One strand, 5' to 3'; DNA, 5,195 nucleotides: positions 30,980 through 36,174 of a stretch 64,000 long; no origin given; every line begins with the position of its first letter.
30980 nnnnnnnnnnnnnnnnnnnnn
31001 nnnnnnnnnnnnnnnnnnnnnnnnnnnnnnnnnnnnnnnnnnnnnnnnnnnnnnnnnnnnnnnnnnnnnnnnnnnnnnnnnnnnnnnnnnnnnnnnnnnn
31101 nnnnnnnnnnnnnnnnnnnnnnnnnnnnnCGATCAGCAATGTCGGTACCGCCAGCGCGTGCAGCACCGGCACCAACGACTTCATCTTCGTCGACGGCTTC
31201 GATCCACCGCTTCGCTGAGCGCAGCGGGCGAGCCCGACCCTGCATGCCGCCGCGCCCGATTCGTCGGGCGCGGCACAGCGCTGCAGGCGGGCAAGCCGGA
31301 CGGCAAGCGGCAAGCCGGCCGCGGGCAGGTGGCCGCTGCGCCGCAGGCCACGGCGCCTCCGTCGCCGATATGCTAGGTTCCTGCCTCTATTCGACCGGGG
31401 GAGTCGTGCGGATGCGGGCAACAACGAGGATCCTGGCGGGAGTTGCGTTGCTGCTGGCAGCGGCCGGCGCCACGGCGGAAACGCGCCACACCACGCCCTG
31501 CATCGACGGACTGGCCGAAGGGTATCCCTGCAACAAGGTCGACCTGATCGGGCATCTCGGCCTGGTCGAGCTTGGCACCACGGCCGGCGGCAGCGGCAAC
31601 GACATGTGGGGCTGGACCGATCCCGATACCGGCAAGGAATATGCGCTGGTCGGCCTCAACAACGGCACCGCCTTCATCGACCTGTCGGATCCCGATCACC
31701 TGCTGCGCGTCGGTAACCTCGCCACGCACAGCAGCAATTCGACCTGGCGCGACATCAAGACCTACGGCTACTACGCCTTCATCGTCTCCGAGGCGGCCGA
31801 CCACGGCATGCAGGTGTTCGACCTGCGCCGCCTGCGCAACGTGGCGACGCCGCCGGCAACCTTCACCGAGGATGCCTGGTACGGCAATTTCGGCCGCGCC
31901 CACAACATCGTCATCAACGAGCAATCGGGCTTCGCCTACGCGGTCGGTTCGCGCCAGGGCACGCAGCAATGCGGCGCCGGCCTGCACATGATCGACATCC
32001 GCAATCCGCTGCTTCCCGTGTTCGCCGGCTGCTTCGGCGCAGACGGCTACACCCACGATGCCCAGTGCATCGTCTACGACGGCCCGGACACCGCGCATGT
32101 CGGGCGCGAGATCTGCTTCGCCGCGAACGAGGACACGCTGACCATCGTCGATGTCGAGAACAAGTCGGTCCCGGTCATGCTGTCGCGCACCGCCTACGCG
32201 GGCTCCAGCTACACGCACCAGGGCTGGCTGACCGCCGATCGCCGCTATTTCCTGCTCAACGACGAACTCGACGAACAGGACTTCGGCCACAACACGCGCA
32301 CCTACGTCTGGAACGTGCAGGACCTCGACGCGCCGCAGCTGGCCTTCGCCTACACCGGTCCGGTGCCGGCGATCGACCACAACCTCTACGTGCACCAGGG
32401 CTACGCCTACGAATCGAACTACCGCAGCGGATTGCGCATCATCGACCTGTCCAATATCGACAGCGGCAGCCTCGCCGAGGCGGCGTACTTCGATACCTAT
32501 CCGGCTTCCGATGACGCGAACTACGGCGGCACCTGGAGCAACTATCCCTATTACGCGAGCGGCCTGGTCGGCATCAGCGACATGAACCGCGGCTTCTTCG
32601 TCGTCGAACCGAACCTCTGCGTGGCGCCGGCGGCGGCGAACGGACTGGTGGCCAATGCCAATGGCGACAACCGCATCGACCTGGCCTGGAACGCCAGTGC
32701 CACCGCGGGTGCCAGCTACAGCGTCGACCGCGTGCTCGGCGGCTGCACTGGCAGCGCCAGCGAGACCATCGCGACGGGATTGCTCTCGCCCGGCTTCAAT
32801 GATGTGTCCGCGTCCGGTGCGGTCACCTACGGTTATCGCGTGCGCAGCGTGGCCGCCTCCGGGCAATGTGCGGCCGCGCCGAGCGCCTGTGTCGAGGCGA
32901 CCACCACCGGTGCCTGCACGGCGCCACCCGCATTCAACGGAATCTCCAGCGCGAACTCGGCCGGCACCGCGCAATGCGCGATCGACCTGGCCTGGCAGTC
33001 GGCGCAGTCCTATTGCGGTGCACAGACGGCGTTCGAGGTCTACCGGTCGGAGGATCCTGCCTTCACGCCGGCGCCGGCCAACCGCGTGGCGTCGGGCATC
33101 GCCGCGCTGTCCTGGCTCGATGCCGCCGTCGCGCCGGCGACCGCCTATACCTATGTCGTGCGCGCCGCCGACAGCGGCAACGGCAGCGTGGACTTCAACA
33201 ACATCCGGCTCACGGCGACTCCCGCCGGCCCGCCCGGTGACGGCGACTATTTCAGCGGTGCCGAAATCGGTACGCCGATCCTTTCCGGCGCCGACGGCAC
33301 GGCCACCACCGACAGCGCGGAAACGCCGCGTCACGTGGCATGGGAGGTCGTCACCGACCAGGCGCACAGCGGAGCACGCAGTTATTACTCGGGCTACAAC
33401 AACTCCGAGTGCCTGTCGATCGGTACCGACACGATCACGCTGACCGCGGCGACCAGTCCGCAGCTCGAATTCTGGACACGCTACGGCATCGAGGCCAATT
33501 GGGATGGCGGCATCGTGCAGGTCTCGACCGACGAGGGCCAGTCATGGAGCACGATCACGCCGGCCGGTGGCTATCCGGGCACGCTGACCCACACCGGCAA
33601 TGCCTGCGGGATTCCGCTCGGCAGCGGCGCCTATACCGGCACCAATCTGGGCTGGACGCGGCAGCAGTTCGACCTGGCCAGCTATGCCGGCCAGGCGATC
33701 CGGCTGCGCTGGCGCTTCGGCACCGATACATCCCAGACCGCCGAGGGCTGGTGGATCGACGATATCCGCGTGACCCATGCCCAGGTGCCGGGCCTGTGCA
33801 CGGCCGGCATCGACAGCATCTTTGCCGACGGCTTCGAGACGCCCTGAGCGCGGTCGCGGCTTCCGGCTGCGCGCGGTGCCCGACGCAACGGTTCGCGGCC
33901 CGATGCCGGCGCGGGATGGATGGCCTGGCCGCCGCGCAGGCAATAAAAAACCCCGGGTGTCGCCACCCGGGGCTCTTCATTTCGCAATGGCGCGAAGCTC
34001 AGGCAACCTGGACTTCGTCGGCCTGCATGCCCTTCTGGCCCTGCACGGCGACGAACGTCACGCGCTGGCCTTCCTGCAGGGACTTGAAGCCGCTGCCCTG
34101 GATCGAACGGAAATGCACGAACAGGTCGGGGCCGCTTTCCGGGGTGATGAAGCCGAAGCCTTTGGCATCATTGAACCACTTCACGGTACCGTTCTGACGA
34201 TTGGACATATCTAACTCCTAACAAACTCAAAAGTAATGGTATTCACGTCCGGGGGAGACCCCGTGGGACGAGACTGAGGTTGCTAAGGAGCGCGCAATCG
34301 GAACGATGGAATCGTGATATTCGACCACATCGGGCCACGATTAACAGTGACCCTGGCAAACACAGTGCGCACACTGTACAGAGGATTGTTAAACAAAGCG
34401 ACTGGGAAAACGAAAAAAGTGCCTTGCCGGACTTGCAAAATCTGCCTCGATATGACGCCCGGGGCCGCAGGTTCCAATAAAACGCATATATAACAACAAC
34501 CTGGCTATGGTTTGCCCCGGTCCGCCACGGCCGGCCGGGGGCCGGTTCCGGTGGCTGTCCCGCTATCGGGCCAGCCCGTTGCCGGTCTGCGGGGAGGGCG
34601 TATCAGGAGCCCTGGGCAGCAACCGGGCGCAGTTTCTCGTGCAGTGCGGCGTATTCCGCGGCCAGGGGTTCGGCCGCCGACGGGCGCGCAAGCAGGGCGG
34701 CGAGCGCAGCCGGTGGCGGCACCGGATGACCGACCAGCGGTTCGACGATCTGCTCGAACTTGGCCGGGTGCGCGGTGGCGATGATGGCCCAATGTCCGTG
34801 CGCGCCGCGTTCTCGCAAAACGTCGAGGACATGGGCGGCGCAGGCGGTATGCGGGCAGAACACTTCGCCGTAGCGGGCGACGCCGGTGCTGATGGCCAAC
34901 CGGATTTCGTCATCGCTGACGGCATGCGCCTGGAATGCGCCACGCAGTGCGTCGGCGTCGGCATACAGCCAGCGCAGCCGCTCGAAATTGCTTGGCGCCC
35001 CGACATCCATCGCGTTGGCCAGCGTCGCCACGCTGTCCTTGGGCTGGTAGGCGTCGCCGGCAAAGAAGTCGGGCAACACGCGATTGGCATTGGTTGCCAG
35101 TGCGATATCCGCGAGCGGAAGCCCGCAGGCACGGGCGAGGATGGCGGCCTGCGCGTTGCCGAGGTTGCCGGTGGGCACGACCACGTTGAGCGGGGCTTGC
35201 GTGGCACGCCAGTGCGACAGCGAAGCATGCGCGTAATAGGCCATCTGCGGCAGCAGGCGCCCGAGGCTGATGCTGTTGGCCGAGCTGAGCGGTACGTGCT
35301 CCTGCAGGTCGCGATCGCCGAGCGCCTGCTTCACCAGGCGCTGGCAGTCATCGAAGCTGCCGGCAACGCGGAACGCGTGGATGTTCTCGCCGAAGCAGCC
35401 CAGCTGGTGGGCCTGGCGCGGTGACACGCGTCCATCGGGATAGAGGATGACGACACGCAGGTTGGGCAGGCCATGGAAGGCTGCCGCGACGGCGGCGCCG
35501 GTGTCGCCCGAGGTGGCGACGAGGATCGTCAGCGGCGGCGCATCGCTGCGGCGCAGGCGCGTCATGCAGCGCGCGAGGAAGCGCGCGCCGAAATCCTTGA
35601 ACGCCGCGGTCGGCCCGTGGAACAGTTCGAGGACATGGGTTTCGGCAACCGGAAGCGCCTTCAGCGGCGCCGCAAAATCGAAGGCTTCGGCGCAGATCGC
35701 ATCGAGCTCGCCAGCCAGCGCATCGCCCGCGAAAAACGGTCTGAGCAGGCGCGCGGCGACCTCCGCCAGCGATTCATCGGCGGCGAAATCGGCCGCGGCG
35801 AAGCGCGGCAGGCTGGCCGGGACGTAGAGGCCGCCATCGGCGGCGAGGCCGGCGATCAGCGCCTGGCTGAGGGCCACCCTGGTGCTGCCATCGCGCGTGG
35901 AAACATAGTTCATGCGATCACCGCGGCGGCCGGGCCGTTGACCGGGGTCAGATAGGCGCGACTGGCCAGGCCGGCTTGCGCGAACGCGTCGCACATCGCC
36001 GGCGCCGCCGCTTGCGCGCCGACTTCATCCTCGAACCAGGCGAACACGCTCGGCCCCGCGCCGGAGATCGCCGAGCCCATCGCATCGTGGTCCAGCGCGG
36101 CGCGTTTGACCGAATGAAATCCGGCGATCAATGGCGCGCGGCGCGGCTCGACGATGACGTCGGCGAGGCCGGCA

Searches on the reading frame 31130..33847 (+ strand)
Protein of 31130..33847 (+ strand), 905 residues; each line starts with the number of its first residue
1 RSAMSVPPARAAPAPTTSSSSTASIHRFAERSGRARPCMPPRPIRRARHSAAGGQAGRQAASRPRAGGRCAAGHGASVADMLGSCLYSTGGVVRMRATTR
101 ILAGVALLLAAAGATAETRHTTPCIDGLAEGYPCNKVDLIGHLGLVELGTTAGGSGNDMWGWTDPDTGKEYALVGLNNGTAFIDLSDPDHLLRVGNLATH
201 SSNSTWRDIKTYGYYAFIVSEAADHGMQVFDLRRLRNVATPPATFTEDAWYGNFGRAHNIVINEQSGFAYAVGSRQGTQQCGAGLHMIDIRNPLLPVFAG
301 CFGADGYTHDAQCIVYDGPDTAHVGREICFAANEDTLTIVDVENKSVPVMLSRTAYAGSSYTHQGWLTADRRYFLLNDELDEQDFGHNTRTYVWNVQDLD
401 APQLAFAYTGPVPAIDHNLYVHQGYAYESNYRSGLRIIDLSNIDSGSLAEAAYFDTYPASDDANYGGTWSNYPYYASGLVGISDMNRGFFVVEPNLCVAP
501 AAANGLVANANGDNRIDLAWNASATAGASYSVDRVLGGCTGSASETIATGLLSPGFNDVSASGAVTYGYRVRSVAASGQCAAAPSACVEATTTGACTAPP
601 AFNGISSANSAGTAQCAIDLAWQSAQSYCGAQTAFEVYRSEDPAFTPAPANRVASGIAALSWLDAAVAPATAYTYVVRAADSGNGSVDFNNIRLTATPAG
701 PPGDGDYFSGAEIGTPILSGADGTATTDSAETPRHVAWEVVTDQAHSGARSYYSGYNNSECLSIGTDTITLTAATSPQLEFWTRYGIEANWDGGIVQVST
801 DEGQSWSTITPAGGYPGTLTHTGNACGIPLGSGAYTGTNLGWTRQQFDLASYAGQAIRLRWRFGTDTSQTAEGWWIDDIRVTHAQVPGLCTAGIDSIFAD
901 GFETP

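Call 60: search_protein_families(library=pfam, proteins=[window:31130-33847:+], max_evalue=0.00001)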
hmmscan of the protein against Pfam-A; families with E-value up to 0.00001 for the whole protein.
window:31130-33847:+ (905 aa): 3 families
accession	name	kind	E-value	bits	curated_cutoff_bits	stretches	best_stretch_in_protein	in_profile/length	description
PF20773.4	InhA-like_MAM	-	5.5e-18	65.6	26.9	1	745-882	34-163/191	Immune inhibitor A-like, MAM domain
PF08309.17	LVIVD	-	1.8e-07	30.8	20.2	0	331-352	17-38/42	LVIVD repeat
PF21471.3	Reelin_subrepeat-B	-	3.8e-06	27.1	27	1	768-881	31-126/127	Reelin subrepeat B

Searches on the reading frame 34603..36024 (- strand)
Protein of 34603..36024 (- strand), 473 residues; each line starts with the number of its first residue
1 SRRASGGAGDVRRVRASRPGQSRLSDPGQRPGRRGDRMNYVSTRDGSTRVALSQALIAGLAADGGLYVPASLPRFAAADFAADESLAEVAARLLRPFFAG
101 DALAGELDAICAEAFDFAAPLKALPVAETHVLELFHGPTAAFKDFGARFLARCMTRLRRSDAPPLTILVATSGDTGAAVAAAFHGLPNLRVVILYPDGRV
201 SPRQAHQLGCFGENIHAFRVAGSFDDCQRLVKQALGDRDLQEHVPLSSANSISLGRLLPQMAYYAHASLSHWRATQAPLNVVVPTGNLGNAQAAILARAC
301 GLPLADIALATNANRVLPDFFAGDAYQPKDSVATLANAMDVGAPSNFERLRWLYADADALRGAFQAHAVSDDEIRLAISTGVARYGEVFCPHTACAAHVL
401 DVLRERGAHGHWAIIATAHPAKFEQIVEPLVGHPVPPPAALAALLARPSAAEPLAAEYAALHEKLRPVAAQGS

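Call 60: search_protein_families(library=pfam, proteins=[window:34603-36024:-], max_evalue=0.00001)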
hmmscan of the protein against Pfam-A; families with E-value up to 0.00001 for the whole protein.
window:34603-36024:- (473 aa): 2 families
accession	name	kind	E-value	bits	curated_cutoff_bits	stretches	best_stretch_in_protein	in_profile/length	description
PF00291.31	PALP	-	8.4e-23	81.6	35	1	132-412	28-286/295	Pyridoxal-phosphate dependent enzyme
PF14821.11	Thr_synth_N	-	4.3e-17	62.5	25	1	39-115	1-79/79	Threonine synthase N terminus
